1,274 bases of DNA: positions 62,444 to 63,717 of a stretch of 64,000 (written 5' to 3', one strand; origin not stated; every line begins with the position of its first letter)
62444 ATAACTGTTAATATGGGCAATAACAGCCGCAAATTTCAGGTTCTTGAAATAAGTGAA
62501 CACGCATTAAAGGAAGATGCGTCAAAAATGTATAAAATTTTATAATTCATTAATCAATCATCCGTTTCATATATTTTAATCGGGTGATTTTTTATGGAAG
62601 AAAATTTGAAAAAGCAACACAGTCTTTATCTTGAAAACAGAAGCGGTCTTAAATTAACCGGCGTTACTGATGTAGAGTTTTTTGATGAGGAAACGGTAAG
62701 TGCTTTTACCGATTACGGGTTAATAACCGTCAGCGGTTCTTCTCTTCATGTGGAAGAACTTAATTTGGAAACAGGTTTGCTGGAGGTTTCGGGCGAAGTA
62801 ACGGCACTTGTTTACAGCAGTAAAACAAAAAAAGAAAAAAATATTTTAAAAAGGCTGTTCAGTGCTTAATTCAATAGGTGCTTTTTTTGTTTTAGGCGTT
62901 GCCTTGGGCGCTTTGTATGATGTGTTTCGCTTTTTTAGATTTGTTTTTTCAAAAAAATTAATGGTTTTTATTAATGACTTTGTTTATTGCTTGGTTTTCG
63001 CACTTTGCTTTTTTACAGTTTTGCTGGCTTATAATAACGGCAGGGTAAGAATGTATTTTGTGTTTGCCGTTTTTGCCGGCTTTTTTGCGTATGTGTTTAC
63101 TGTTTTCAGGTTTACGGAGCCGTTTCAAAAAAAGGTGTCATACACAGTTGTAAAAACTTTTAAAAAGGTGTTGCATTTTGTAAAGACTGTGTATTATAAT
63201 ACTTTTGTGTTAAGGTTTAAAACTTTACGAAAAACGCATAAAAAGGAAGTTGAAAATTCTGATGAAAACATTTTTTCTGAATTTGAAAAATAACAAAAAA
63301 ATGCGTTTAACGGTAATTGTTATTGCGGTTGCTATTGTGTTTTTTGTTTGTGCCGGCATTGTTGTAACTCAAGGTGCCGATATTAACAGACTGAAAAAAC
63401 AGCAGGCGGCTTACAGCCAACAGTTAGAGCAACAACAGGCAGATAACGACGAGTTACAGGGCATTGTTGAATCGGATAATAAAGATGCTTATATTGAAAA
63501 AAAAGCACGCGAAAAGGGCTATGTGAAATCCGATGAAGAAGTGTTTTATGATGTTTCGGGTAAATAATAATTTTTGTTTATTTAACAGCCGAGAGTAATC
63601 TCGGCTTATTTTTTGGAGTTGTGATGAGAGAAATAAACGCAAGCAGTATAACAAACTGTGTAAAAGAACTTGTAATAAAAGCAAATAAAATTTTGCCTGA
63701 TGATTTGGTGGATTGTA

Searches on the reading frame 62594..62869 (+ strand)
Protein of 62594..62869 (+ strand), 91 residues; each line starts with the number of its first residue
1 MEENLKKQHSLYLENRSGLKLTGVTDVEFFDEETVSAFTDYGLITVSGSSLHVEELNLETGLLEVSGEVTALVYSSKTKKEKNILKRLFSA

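Call 46: search_protein_families(library=ncbifam, proteins=[window:62594-62869:+], max_evalue=0.001)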
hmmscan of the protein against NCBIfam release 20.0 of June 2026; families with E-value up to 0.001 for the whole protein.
window:62594-62869:+ (91 aa): 1 family
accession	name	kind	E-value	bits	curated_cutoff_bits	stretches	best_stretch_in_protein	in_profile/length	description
TIGR02892.1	spore_yabP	equivalog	6e-21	74.2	75.4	1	9-89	1-84/85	sporulation protein YabP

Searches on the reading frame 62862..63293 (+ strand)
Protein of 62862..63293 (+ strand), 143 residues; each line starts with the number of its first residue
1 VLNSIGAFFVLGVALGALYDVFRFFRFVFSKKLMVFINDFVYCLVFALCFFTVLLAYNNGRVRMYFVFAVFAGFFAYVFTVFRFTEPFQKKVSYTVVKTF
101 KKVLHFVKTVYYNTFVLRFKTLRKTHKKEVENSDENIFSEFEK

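Call 46: search_protein_families(library=ncbifam, proteins=[window:62862-63293:+], max_evalue=0.001)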
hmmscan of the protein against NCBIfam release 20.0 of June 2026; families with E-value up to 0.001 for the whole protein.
window:62862-63293:+ (143 aa): 1 family
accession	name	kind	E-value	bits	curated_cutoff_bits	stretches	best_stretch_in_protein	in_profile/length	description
TIGR02893.2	spore_yabQ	equivalog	1.4e-15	57.3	32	1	4-81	7-85/88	spore cortex biosynthesis protein YabQ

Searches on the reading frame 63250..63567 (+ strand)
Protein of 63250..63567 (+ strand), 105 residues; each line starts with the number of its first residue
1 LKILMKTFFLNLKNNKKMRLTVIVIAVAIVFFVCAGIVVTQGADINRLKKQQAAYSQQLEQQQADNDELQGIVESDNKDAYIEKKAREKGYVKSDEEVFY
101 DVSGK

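Call 46: search_protein_families(library=ncbifam, proteins=[window:63250-63567:+], max_evalue=0.001)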
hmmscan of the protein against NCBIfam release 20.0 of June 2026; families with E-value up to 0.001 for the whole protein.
window:63250-63567:+ (105 aa): 4 families
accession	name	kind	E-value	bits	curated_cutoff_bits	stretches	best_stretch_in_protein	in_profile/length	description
TIGR02209.1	ftsL_broad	equivalog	4e-06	26.7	42.45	1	22-89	3-70/85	cell division protein FtsL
NF050013.1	HpsJ_like_A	equivalog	0.00028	20.5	140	1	20-86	76-140/217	HpsJ-like protein, cyanoexosortase A-associated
NF053549.1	FtsL_Actino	equivalog_domain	0.00076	19.3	55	0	23-102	10-82/83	cell division protein FtsL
NF040576.1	T2SS_GspM_XpsM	equivalog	0.00093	18.9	60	0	21-84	6-74/180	type II secretion system protein GspM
